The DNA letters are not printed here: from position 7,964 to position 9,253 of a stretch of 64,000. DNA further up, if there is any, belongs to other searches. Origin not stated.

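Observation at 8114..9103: Cas4/DUF83-type nuclease split by four predicted transmembrane helices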

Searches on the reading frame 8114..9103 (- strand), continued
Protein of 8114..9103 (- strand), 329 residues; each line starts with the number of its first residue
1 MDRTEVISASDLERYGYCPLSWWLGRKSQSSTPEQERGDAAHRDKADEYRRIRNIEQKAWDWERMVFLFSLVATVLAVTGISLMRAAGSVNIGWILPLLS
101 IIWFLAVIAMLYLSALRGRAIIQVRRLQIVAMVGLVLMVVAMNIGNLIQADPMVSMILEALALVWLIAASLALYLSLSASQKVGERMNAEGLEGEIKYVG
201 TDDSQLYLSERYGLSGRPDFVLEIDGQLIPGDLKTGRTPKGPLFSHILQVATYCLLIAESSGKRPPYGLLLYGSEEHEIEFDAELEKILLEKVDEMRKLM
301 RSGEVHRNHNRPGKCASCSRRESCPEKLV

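Call 21: find_related_loci(query=A2, collection=genome_contigs, flank=6000)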
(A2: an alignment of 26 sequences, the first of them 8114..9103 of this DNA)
Query A2 (329 aa) in genome_contigs; peptide patterns used: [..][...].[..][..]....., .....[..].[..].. (x = any residue, [..] = any of these).
586 stretches matched a pattern; 505 encode a relative of the query (tblastn E <= 1e-3); the best 80 are kept; 80 distinct loci.
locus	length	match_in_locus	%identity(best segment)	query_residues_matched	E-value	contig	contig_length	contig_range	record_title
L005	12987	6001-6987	89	1-329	0e+0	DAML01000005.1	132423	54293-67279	MAG TPA_asm: Methanomassiliicoccaceae archaeon UBA472 UBA472_contig_4817, whole genome shotgun sequence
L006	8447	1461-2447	88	1-329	0e+0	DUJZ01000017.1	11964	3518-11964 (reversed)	MAG TPA_asm: Methanomassiliicoccales archaeon isolate UBA8940 contig_63425, whole genome shotgun sequence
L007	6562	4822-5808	88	1-329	0e+0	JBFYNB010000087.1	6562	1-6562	MAG: Methanomassiliicoccales archaeon isolate PPR_0077 scaffold_5096, whole genome shotgun sequence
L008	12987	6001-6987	89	1-329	0e+0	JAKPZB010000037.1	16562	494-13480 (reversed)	MAG: Methanobacteriota archaeon isolate USCA_maxbin.116 k141_268182, whole genome shotgun sequence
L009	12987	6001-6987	88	1-329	0e+0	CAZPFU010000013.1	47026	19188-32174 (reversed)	MAG TPA_asm: uncultured Methanomassiliicoccus sp. isolate SRP278314_co1_200 genome assembly, contig: NODE_976_length_470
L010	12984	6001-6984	86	1-328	0e+0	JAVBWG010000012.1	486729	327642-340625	MAG: Methanomassiliicoccales archaeon isolate ZNE14_Bin65 all_Scaff011717, whole genome shotgun sequence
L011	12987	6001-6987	87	1-329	0e+0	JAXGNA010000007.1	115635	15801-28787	MAG: Methanomassiliicoccales archaeon isolate AnMBR.bin245 bin245_7, whole genome shotgun sequence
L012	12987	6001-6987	82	1-329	8e-179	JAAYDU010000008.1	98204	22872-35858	MAG: Methanobacteriota archaeon isolate AS06rmzACSIP_582 81215_AS06, whole genome shotgun sequence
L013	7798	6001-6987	75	1-329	1e-163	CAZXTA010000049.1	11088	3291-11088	MAG TPA_asm: uncultured Methanomassiliicoccus sp. isolate SRP178699_co1_481 genome assembly, contig: NODE_8035_length_11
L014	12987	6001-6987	75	1-329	3e-163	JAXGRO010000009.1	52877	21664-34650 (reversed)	MAG: Methanomassiliicoccales archaeon isolate AnMBR.bin351 bin351_9, whole genome shotgun sequence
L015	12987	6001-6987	73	1-329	9e-158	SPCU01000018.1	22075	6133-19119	MAG: Methanomassiliicoccus sp. isolate das_tool.metabat2.44 k141_2805343, whole genome shotgun sequence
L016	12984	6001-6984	72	1-328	2e-153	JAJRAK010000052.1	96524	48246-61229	MAG: Methanomassiliicoccales archaeon isolate OWC_0010 OWC_0010_k121_15039064, whole genome shotgun sequence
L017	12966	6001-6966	49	5-328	3e-107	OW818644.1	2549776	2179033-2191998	metagenome genome assembly, chromosome: 1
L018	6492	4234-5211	51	3-328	4e-107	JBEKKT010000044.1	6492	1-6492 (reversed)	MAG: Methanomassiliicoccales archaeon isolate SPRUCE 353 SPRUCE_353_44, whole genome shotgun sequence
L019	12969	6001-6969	49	4-328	8e-107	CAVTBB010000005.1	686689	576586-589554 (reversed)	MAG: uncultured Methanomassiliicoccales archaeon isolate MFD02416.bin.1.122 genome assembly, contig: contig_95278, whole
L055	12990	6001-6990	43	3-328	1e-89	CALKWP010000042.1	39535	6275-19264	MAG TPA_asm: uncultured Methanomassiliicoccales archaeon isolate SRR6007446_bin.11_CONCOCT_v1.1_MAG genome assembly, con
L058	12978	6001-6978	46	7-328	5e-89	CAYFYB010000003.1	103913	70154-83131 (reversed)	MAG TPA_asm: uncultured Methanomassiliicoccales archaeon isolate ERP108616_co2_1 genome assembly, contig: NODE_117_lengt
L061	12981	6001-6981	42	3-328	5e-87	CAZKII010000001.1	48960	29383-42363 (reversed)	MAG TPA_asm: uncultured Thermoplasmata archaeon isolate SRP141559_co1_83 genome assembly, contig: NODE_180_length_48960_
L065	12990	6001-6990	44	2-328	2e-86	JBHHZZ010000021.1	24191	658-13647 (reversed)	MAG: Thermoplasmata archaeon isolate K_3_bin.4 NODE_502_length_24191_cov_52.162869, whole genome shotgun sequence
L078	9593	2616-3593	43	7-328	2e-83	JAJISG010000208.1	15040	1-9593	MAG: Thermoplasmatota archaeon isolate bin292 bin292_SY.153.16-18_bin.14.orig_208, whole genome shotgun sequence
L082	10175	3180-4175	43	1-328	8e-83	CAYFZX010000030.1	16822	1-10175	MAG TPA_asm: uncultured Methanomassiliicoccales archaeon isolate ERP108616_co2_132 genome assembly, contig: NODE_5416_le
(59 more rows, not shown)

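Call 27: predict_structure(alignment_id=A2)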
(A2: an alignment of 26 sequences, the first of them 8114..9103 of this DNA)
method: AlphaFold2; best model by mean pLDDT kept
length: 329 residues; sequences in the alignment: 26
mean_pLDDT: 80.5   pTM: 0.76
mean pLDDT of the five models: 80.5, 80.0, 79.8, 78.7, 76.5
residues with pLDDT >= 90: 126; 70-90: 116; 50-70: 81; < 50: 6
segments of 3 or more residues with pLDDT < 50: none
pLDDT, mean of each block of 10 residues (from residue 1): 76 92 79 82 91 90 78 71 58 62 64 56 56 59 55 71 77 82 89 92 90 96 95 89 95 97 96 93 98 95 84 72 75
secondary structure, 60 per line:
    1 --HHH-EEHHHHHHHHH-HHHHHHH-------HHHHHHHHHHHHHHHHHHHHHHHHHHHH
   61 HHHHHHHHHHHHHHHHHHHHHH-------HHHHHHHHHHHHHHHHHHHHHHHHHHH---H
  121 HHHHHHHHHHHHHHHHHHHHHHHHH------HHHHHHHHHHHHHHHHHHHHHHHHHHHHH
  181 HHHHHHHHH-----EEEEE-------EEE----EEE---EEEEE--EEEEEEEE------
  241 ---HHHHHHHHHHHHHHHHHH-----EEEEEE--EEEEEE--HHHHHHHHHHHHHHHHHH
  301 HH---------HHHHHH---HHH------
elements in order: H9-17 H19-25 H33-82 H90-116 H120-145 H152-189 E195-199 E207-209 E214-216 E220-224 E227-234 H244-261 E267-272 E275-280 H283-302 H312-317

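Call 29: search_solved_structures(query=A2, max_evalue=0.01, show_alignments=2)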
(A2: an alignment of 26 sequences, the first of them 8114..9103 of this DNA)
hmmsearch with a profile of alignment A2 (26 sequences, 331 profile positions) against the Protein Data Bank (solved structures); distinct sequences matched with E-value up to 0.01: 4.
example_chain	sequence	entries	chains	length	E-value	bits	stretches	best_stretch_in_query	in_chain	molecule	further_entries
8d3l_I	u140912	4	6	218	3e-08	36.6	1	229-330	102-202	CRISPR-associated exonuclease Cas4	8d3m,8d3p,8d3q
4ic1_A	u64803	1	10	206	5.1e-07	32.6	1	211-284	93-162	Uncharacterized protein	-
4r5q_A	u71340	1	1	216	2.9e-06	30.1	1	213-327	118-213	CRISPR-associated exonuclease, Cas4 family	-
7mi4_A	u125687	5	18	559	0.001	21.7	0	207-326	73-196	CRISPR-associated exonuclease Cas4/endonuclease Cas1 fusion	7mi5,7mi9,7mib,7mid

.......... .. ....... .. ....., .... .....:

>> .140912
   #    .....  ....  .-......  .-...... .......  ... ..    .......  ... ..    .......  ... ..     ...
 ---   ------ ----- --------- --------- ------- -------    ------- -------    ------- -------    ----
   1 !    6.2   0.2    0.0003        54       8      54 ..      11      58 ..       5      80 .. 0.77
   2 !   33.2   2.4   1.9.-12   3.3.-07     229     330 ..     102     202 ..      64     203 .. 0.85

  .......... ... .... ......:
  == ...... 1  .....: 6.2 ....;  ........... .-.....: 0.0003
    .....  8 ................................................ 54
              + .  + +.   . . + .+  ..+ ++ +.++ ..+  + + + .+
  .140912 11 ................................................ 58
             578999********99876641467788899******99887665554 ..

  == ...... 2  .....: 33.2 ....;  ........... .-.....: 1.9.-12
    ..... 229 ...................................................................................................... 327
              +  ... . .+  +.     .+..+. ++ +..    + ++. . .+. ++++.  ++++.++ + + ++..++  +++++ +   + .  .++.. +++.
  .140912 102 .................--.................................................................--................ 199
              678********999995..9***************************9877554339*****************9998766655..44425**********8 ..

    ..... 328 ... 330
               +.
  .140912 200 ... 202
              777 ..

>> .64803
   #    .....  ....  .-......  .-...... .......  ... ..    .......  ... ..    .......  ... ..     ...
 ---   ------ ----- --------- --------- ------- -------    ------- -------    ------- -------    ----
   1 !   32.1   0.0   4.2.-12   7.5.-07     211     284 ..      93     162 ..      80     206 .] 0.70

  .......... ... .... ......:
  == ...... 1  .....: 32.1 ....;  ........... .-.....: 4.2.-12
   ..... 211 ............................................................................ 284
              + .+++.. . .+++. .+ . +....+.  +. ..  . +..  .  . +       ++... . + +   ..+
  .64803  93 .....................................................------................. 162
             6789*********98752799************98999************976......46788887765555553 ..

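Call 30: find_encoding_contigs(protein=P0128, flank=6000, max_places=3)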
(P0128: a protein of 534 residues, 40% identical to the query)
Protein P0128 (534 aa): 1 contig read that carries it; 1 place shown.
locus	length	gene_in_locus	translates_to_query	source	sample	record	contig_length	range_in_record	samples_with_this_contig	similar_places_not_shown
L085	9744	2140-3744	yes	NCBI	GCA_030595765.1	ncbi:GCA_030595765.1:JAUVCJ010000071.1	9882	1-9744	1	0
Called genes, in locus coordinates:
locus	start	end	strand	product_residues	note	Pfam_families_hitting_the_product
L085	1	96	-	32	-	?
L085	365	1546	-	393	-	PF00239:Resolvase, PF07508:Recombinase, PF09723:Zn_ribbon_8 (faint)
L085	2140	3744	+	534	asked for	PF12705:PDDEXK_1, PF01930:Cas_Cas4 (weak)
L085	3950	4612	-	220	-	-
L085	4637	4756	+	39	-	-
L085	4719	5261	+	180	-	-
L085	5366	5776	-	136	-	PF00210:Ferritin, PF02915:Rubrerythrin (faint), PF12902:Ferritin-like (weak)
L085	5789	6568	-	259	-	PF00809:Pterin_bind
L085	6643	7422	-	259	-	PF01336:tRNA_anti-codon (faint)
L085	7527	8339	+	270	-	-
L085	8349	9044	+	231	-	PF01872:RibD_C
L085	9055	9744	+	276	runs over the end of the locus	?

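Call 31: fold_search(model_id=the predicted structure, library=pdb)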
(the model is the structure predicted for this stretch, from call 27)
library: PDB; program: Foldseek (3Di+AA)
matches with E <= 10: 194; with E <= 0.001: 18
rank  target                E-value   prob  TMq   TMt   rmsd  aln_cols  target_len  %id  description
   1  8d3q_J                1.2e-05  1.00  0.32  0.53   3.7       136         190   20  Type I-C Cas4-Cas1-Cas2 complex bound to a PAM/NoPAM prespacer (released 2022-11-02)
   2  8d3l_I                4.2e-05  1.00  0.34  0.50   6.3       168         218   18  Type I-C Cas4-Cas1-Cas2 complex bound to a PAM/PAM prespacer (released 2022-11-02)
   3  8d3l_J                4.7e-05  1.00  0.32  0.48   7.3       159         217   18  Type I-C Cas4-Cas1-Cas2 complex bound to a PAM/PAM prespacer (released 2022-11-02)
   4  4ic1_D                6.7e-05  1.00  0.27  0.40  13.2       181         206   20  Crystal structure of SSO0001 (released 2013-01-16)
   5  7mi5_A                7.8e-05  1.00  0.33  0.20   7.5       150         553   24  Asymmetrical PAM-Non PAM prespacer bound Cas4/Cas1/Cas2 complex (released 2021-11-17)
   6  8xa9_B                9.6e-05  1.00  0.28  0.42   3.1       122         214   19  Human MGME1 in complex with 5'-overhang DNA (released 2024-03-20)
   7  5zyv_A                1.1e-04  1.00  0.28  0.44   3.1       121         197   20  Crystal structure of human MGME1 with single strand DNA2 and Ca2+ (released 2018-09-19)
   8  8xa9_A                1.2e-04  1.00  0.28  0.41   3.3       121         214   22  Human MGME1 in complex with 5'-overhang DNA (released 2024-03-20)
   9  7mi4_A                1.7e-04  1.00  0.34  0.21   4.9       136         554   26  Symmetrical PAM-PAM prespacer bound Cas4/Cas1/Cas2 complex (released 2021-11-17)
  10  5zyt_C                2.4e-04  1.00  0.27  0.39   3.4       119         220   23  Crystal structure of human MGME1 with 3' overhang double strand DNA3 (released 2018-09-19)
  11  5zyu_A                2.7e-04  1.00  0.27  0.39   3.7       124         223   22  The crystal structure of humanMGME1 with single strand DNA2 (released 2018-09-19)
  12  4ic1_B                3.1e-04  1.00  0.28  0.43  12.4       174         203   21  Crystal structure of SSO0001 (released 2013-01-16)
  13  5ean_A                3.3e-04  1.00  0.31  0.11  10.8       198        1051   16  Crystal structure of Dna2 in complex with a 5' overhang DNA (released 2015-11-18)
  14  5zyt_D                5.5e-04  1.00  0.27  0.38   3.6       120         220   23  Crystal structure of human MGME1 with 3' overhang double strand DNA3 (released 2018-09-19)
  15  5zyt_A                6.1e-04  1.00  0.28  0.41   3.0       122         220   19  Crystal structure of human MGME1 with 3' overhang double strand DNA3 (released 2018-09-19)
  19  4r5q                  1.3e-03  1.00  0.25  0.36   9.6       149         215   18  Crystal structure and nuclease activity of the CRISPR-associated Cas4 protein Pcal_0546 from Pyrobaculum calidifontis co (released 2014-09-17)
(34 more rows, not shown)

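Call 32: list_cluster_members(proteins=[P0128, P0130, P0131, P0143, P0135, P0154, P0161, P0177, P0179, P0194])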
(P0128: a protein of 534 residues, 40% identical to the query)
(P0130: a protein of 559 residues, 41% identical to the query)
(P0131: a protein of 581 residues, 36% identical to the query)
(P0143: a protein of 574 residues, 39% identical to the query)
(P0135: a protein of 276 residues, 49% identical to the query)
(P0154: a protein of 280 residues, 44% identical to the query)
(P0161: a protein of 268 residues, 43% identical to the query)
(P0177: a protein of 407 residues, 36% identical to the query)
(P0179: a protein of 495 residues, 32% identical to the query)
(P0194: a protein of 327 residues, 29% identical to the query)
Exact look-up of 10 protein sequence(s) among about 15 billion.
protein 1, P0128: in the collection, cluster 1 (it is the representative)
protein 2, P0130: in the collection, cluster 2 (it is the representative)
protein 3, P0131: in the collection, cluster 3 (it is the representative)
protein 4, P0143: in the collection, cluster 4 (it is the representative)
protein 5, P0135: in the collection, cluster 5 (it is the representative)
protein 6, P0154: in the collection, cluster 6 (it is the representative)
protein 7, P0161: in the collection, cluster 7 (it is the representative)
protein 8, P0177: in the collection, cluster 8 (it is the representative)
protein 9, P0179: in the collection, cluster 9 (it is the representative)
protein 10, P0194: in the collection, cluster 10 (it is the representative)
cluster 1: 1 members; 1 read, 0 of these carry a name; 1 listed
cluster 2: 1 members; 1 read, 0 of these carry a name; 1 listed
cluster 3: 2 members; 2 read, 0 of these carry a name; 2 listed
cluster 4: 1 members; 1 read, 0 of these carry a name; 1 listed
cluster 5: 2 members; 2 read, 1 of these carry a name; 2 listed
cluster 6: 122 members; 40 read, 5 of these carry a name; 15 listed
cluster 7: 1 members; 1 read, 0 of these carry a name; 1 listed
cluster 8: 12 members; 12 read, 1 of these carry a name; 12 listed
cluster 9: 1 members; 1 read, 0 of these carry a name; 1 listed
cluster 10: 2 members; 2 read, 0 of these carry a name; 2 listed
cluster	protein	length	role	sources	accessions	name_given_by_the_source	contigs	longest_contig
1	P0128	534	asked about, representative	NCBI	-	-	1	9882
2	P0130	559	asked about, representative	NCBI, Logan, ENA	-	-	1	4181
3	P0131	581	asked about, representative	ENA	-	-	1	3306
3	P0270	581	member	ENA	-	-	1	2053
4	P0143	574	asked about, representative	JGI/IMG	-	-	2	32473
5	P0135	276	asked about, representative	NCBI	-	-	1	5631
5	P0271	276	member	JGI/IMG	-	CRISPR-associated exonuclease Cas4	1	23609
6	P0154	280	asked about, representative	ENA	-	-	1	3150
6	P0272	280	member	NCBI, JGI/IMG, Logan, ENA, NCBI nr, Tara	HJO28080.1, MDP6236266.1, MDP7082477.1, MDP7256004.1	MAG: Dna2/Cas4 domain-containing protein [Candidatus Poseidoniia archaeon] | CRISPR-associated exonuclease Cas4 | Dna2/Cas4 domain-containing protein [Candidatus Poseidoniia archaeon]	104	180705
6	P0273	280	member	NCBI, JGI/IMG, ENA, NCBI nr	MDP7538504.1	MAG: Dna2/Cas4 domain-containing protein [Candidatus Poseidoniia archaeon] | CRISPR-associated exonuclease Cas4 | Dna2/Cas4 domain-containing protein [Candidatus Poseidoniia archaeon]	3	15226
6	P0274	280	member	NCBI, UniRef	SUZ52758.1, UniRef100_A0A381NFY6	uncharacterized protein METZ01_LOCUS5612 [marine metagenome] | PD-(D/E)XK endonuclease-like domain-containing protein n=1 Tax=marine metagenome ...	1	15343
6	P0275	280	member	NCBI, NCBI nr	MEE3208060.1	MAG: PD-(D/E)XK nuclease family protein [Candidatus Thermoplasmatota archaeon] | PD-(D/E)XK nuclease family protein [Candidatus Thermoplasmatota archaeon]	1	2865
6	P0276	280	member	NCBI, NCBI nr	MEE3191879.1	MAG: PD-(D/E)XK nuclease family protein [Candidatus Thermoplasmatota archaeon] | PD-(D/E)XK nuclease family protein [Candidatus Thermoplasmatota archaeon]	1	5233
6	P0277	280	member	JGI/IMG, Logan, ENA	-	-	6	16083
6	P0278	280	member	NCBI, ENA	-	-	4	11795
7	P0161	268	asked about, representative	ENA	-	-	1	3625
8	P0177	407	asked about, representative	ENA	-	-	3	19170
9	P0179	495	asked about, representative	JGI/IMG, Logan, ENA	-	-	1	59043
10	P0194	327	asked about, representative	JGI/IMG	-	-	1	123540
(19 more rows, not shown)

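Call 33: find_encoding_contigs(protein=P0272, flank=6000, max_places=3)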
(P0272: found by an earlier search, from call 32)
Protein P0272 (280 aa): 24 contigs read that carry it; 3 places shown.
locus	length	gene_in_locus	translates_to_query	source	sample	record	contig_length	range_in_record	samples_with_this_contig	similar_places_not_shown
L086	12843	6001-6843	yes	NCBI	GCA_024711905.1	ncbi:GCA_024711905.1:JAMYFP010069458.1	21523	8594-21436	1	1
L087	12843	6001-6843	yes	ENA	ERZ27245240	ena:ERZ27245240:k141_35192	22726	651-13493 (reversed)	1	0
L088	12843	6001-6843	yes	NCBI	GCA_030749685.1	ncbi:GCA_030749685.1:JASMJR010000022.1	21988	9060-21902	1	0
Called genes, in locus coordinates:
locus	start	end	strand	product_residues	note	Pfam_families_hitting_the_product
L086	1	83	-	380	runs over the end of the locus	-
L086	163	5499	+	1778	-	-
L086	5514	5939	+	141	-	-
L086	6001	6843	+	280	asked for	PF12705:PDDEXK_1, PF01930:Cas_Cas4 (weak)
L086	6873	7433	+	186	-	PF03266:NTPase_1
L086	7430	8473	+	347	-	PF02005:TRM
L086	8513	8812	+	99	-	PF13656:RNA_pol_L_2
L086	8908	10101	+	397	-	PF01142:TruD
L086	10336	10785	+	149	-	PF04513:Baculo_PEP_C (weak)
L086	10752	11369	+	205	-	-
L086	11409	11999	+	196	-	-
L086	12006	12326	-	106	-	PF00085:Thioredoxin, PF14595:Thioredoxin_9 (weak), PF00578:AhpC-TSA (weak), PF13098:Thioredoxin_2, PF13905:Thioredoxin_8 (weak)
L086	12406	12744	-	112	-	PF02635:DsrE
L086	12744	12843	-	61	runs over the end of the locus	?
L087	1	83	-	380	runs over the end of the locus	-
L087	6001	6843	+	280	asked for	PF12705:PDDEXK_1, PF01930:Cas_Cas4 (weak)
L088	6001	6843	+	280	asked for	PF12705:PDDEXK_1, PF01930:Cas_Cas4 (weak)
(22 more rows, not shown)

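Call 34: find_encoding_contigs(protein=P0143, flank=6000, max_places=2)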
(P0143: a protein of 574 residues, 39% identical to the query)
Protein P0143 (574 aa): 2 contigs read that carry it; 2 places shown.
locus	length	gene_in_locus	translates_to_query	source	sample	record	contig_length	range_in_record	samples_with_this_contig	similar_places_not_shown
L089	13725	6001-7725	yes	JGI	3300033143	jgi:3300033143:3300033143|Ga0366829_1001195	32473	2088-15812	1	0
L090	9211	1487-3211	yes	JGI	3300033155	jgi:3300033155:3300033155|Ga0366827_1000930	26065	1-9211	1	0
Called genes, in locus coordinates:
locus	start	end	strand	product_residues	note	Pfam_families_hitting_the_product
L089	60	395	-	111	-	PF01984:dsDNA_bind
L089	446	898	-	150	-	PF01090:Ribosomal_S19e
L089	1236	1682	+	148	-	PF08069:Ribosomal_S13_N, PF00312:Ribosomal_S15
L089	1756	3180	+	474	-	PF01368:DHH (weak), PF02272:DHHA1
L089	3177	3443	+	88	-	PF09341:Pcc1 (weak)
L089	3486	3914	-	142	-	PF03684:UPF0179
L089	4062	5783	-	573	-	-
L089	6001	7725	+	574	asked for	PF12705:PDDEXK_1 (weak), PF01930:Cas_Cas4 (weak)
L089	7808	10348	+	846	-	PF03030:H_PPase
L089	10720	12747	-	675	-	PF01364:Peptidase_C25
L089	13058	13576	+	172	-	PF00179:UQ_con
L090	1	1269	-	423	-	?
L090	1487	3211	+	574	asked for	PF12705:PDDEXK_1 (weak), PF01930:Cas_Cas4 (weak)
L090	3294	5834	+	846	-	PF03030:H_PPase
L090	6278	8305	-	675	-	PF01364:Peptidase_C25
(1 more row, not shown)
